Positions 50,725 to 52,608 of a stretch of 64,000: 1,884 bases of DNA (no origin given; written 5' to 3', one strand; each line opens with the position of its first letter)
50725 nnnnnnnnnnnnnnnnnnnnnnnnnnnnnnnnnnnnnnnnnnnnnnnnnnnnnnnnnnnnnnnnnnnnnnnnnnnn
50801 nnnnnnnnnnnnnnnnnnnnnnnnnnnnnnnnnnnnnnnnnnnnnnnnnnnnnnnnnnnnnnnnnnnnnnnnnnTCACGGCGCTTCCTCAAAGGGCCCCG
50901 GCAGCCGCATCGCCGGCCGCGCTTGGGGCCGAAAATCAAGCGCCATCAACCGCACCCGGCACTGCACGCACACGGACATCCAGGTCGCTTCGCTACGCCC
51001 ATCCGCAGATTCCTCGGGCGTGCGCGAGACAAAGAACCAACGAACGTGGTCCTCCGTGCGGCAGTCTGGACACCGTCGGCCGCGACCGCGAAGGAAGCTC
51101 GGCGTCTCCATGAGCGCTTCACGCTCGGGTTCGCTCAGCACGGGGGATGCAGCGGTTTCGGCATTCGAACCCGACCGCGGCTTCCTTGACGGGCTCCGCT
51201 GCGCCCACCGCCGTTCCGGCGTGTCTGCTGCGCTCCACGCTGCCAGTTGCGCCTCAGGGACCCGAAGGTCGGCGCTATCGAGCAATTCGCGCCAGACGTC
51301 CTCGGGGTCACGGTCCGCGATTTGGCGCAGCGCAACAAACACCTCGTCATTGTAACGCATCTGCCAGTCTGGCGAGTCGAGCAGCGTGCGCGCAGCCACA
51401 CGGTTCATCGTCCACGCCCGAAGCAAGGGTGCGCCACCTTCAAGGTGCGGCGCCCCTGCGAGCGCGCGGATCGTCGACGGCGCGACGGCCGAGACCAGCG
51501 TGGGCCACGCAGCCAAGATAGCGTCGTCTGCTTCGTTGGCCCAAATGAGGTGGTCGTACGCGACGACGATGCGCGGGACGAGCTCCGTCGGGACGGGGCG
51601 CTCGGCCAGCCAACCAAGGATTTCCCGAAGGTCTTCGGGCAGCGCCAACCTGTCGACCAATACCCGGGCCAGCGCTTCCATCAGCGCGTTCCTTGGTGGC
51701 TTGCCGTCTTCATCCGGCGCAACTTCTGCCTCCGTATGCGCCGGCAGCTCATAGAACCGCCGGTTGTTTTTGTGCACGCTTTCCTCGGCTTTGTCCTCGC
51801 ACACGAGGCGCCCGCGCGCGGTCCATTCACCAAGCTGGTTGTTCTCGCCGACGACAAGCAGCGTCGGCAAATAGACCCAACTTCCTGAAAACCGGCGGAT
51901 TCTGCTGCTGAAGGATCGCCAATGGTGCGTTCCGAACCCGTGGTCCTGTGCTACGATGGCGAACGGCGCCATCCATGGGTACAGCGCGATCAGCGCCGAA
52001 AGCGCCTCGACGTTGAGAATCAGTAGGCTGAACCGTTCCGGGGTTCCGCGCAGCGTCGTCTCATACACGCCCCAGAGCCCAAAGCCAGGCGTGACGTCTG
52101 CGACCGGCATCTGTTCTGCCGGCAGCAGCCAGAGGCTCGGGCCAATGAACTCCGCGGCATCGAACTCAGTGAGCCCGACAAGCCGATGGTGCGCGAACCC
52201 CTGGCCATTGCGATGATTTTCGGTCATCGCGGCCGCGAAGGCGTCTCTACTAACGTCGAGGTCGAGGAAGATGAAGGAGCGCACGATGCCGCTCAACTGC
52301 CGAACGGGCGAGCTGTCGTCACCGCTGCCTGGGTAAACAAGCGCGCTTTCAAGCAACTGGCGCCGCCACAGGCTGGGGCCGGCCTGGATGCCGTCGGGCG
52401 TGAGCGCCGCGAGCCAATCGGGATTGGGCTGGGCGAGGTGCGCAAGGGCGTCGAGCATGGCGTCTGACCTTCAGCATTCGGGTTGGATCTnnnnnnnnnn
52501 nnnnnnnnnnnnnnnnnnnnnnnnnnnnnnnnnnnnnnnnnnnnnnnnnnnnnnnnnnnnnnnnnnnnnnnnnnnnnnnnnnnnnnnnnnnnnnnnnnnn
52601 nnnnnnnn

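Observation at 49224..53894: ADP-ribosylglycohydrolase divergent from a tightly coupled operon of three unknowns: possible ART/ARH toxin-antitoxin or effector-immunity module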

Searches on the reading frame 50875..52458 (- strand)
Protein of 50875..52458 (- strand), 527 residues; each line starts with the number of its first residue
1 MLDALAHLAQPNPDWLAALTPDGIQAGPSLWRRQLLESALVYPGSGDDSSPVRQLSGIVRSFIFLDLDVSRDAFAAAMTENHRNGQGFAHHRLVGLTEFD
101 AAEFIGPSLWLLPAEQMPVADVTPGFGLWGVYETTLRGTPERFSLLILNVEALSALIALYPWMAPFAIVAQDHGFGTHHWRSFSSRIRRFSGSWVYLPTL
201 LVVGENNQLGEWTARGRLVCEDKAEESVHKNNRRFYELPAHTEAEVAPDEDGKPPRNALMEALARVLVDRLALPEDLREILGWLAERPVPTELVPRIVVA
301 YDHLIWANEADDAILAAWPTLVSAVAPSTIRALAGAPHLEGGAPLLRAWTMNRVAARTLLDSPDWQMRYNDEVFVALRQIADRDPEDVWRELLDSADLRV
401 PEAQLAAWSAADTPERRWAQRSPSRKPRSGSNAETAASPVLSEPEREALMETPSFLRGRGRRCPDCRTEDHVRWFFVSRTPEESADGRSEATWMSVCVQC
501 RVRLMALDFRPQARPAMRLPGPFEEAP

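Call 3: search_protein_families(library=pfam, proteins=[window:50875-52458:-], max_evalue=0.1)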
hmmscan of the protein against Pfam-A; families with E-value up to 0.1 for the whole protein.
window:50875-52458:- (527 aa): 1 family
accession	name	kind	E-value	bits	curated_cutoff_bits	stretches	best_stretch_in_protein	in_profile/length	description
PF24076.1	DUF7368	-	0.0076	16.6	27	1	360-412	94-146/163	Family of unknown function (DUF7368)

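Call 4: search_protein_families(library=padloc, proteins=[window:50875-52458:-], max_evalue=0.1)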
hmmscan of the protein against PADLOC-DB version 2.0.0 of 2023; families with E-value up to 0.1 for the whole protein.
window:50875-52458:- (527 aa): 1 family
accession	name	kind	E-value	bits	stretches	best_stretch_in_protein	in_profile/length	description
PDLC01616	TniQ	-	0.027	13.2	1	356-498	32-120/126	CAS-I-F; associated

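Call 5: search_protein_families(library=ncbifam, proteins=[window:50875-52458:-], max_evalue=0.1)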
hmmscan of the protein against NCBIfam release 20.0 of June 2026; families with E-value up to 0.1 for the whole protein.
window:50875-52458:- (527 aa): 0 families

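Call 6: search_protein_families(library=phrogs, proteins=[window:50875-52458:-], max_evalue=0.1)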
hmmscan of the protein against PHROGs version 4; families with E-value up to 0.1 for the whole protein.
window:50875-52458:- (527 aa): 0 families

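Call 8: search_solved_structures(query=window:50875-52458:-, max_evalue=10)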
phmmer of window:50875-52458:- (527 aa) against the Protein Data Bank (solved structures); distinct sequences matched with E-value up to 10: 2.
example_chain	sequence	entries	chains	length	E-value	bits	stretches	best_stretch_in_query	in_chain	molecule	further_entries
3hc1_A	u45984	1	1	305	0.66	11.8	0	30-89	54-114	uncharacterized HDOD domain protein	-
1wgs_A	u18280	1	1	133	0.87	11.4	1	201-250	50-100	MYST histone acetyltransferase 1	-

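Call 18: find_homologous_proteins(query=window:50875-52458:-)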
Query window:50875-52458:- (527 aa): 5 proteins with E <= 0.001 among 8000 candidates.
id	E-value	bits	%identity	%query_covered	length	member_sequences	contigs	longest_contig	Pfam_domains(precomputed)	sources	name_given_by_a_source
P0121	8.8e-269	911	76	100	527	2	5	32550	-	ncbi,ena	-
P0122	2.7e-236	804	70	98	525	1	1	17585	-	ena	-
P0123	3.1e-146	506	50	96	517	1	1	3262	-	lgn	-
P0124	1.1e-102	363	42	95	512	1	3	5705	-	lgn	-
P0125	9.5e-50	188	40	54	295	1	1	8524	-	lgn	-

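Call 19: find_encoding_contigs(protein=P0121, flank=10000, max_places=3)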
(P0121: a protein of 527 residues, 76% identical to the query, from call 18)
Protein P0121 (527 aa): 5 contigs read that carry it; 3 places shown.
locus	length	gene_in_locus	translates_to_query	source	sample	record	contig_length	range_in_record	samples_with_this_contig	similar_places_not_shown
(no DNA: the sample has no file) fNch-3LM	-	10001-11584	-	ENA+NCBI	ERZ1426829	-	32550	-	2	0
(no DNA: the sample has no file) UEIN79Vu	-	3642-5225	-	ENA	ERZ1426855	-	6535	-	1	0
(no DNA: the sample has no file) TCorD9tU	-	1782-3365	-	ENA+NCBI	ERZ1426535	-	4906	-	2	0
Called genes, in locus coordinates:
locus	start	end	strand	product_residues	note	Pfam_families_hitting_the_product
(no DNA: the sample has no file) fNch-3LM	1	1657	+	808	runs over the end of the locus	PF16793:RepB_primase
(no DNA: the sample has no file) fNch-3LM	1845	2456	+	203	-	PF00239:Resolvase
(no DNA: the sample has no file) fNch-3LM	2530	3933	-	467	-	PF00168:C2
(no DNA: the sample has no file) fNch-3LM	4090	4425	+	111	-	PF13560:HTH_31, PF01381:HTH_3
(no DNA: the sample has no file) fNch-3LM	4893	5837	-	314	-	PF13391:HNH_2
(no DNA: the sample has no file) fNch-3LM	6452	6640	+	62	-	-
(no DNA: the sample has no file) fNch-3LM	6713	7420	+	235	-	-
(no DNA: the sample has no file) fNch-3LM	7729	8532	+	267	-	-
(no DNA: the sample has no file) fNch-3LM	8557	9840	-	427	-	PF03747:ADP_ribosyl_GH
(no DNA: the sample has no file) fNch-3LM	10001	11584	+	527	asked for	-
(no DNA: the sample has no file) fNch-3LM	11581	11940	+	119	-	-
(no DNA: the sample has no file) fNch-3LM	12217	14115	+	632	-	-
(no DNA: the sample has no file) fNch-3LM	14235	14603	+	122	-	-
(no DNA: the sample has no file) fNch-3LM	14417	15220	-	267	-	-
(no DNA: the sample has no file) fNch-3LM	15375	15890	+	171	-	PF05973:Gp49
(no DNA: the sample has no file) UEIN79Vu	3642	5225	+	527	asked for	-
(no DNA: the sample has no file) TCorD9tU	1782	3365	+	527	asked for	-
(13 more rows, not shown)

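Call 20: find_encoding_contigs(protein=P0122, flank=10000, max_places=2)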
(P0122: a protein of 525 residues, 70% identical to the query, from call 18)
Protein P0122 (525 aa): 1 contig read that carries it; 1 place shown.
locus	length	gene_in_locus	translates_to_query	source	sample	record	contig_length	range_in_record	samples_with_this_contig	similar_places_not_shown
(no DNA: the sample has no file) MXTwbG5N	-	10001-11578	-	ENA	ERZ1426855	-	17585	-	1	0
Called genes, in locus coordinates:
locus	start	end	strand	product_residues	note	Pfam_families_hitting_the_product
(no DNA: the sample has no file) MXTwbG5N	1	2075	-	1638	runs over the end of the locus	?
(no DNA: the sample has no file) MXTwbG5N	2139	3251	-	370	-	PF04055:Radical_SAM (faint), PF12544:LAM_C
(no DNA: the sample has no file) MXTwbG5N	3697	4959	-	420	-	PF00905:Transpeptidase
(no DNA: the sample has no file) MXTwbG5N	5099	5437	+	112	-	PF13432:TPR_16 (faint), PF14559:TPR_19 (faint), PF13424:TPR_12 (faint), PF13431:TPR_17 (faint), PF00515:TPR_1 (faint), PF07719:TPR_2 (faint)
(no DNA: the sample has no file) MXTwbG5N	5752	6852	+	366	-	PF00589:Phage_integrase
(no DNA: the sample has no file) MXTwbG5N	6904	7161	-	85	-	-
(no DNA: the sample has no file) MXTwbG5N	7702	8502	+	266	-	-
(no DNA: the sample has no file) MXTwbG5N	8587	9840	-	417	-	PF03747:ADP_ribosyl_GH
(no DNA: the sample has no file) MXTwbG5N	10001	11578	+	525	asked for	-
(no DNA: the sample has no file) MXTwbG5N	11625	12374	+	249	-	-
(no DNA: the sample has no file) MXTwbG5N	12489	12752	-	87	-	-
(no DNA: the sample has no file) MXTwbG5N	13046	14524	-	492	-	PF00176:SNF2-rel_dom, PF00271:Helicase_C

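Call 21: find_encoding_contigs(protein=P0125, flank=10000, max_places=2)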
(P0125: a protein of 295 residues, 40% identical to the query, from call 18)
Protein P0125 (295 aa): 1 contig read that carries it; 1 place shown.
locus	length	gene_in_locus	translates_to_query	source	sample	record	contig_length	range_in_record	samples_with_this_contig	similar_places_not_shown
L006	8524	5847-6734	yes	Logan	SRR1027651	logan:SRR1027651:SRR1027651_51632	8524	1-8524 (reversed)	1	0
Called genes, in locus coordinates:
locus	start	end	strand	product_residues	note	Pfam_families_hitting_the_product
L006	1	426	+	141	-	?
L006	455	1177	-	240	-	PF04389:Peptidase_M28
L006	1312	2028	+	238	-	-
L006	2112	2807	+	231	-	-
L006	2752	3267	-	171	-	PF18143:HAD_SAK_2 (faint)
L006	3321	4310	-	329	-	PF05028:PARG_cat_C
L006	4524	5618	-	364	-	PF04539:Sigma70_r3 (weak)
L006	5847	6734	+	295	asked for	-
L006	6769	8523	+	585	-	?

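Call 35: predict_structure(alignment_id=A2)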
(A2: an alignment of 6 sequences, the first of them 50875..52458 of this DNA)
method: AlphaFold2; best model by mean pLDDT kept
length: 527 residues; sequences in the alignment: 6
mean_pLDDT: 71.3   pTM: 0.49
mean pLDDT of the five models: 71.3, 71.0, 70.1, 62.7, 55.2
residues with pLDDT >= 90: 34; 70-90: 299; 50-70: 121; < 50: 73
segments of 3 or more residues with pLDDT < 50: 108-123, 174-180, 248-255, 424-437, 481-488, 512-527
pLDDT, mean of each block of 10 residues (from residue 1): 84 87 83 87 65 80 79 79 63 87 62 37 69 79 87 76 84 49 68 80 73 85 68 85 59 48 75 80 80 85 85 79 62 54 75 81 61 75 74 69 87 76 45 45 72 65 82 78 48 85 79 36 35
secondary structure, 60 per line:
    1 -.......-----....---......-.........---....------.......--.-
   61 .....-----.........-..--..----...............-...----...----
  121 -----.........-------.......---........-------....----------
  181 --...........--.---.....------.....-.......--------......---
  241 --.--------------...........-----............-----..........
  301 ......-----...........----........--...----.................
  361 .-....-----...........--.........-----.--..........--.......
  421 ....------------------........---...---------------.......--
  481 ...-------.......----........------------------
elements in order: H2-8 H14-17 H21-26 H28-36 E40-43 H50-55 E61-65 H71-79 E91-100 H101-105 E126-134 E142-148 H152-159 E167-170 H183-193 E200-204 H211-215 E217-223 E232-237 H258-268 H274-285 H291-306 H312-322 H327-334 H344-361 H363-366 H372-382 H385-393 H402-411 H414-424 H443-450 E472-478 E491-497 E502-509

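Call 52: search_solved_structures(query=A2, max_evalue=10)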
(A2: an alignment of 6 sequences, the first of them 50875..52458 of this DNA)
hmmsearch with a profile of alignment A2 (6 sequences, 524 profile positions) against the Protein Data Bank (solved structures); distinct sequences matched with E-value up to 10: 3.
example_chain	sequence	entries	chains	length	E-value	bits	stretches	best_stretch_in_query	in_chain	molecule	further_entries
8ek4_A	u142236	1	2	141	0.58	12.2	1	221-329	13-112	Ice-binding protein TIP-99a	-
5wy1_A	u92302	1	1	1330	1.3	11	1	410-469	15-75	DNA (cytosine-5)-methyltransferase 1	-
3av4_A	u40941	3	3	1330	1.3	11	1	410-469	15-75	DNA (cytosine-5)-methyltransferase 1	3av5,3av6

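Call 81: find_encoding_contigs(protein=P0124, flank=6000, max_places=3)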
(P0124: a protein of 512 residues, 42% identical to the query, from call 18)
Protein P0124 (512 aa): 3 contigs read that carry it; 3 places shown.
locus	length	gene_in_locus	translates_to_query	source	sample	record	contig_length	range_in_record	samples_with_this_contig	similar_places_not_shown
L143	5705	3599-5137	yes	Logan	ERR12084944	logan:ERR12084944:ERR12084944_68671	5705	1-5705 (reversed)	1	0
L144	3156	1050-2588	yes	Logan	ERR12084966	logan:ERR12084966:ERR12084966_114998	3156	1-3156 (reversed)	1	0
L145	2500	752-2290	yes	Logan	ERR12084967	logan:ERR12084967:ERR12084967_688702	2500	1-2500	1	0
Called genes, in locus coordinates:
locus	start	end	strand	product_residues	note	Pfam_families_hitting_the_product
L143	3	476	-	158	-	?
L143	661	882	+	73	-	PF09720:Unstab_antitox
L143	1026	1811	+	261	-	-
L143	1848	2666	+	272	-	-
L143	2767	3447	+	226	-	-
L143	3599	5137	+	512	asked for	-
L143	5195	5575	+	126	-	-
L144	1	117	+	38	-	?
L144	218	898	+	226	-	-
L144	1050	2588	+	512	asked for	-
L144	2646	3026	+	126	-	-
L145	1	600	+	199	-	?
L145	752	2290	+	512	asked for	-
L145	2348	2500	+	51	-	?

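Call 82: find_encoding_contigs(protein=P0123, flank=6000, max_places=2)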
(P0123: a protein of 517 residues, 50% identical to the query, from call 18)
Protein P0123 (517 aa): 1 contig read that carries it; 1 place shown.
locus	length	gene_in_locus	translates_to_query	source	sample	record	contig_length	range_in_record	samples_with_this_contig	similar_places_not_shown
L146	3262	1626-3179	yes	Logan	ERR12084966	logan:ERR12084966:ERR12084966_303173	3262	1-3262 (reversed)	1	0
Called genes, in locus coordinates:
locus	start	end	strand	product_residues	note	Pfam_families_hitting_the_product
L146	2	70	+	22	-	?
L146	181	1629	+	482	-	PF00575:S1 (weak)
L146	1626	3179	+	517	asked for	-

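Call 96: search_protein_families(library=pfam, proteins=[L143:2767-3447:+, L143:1848-2666:+, L146:181-1629:+], max_evalue=0.01)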
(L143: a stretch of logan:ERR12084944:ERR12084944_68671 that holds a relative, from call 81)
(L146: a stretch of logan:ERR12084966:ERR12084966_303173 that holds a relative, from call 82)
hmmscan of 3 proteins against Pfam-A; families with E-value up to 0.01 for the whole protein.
L143:2767-3447:+ (226 aa): 0 families

L143:1848-2666:+ (272 aa): 0 families

L146:181-1629:+ (482 aa): 1 family
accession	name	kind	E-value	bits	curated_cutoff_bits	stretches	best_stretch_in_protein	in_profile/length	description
PF00575.29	S1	-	5.9e-06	27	22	1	396-460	5-71/74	S1 RNA binding domain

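Call 100: search_dna_similar(query=window:50875-52458:-, collection=plasmids, mode=protein, max_rows=15)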
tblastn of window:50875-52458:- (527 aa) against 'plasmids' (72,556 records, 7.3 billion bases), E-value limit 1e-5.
No match.
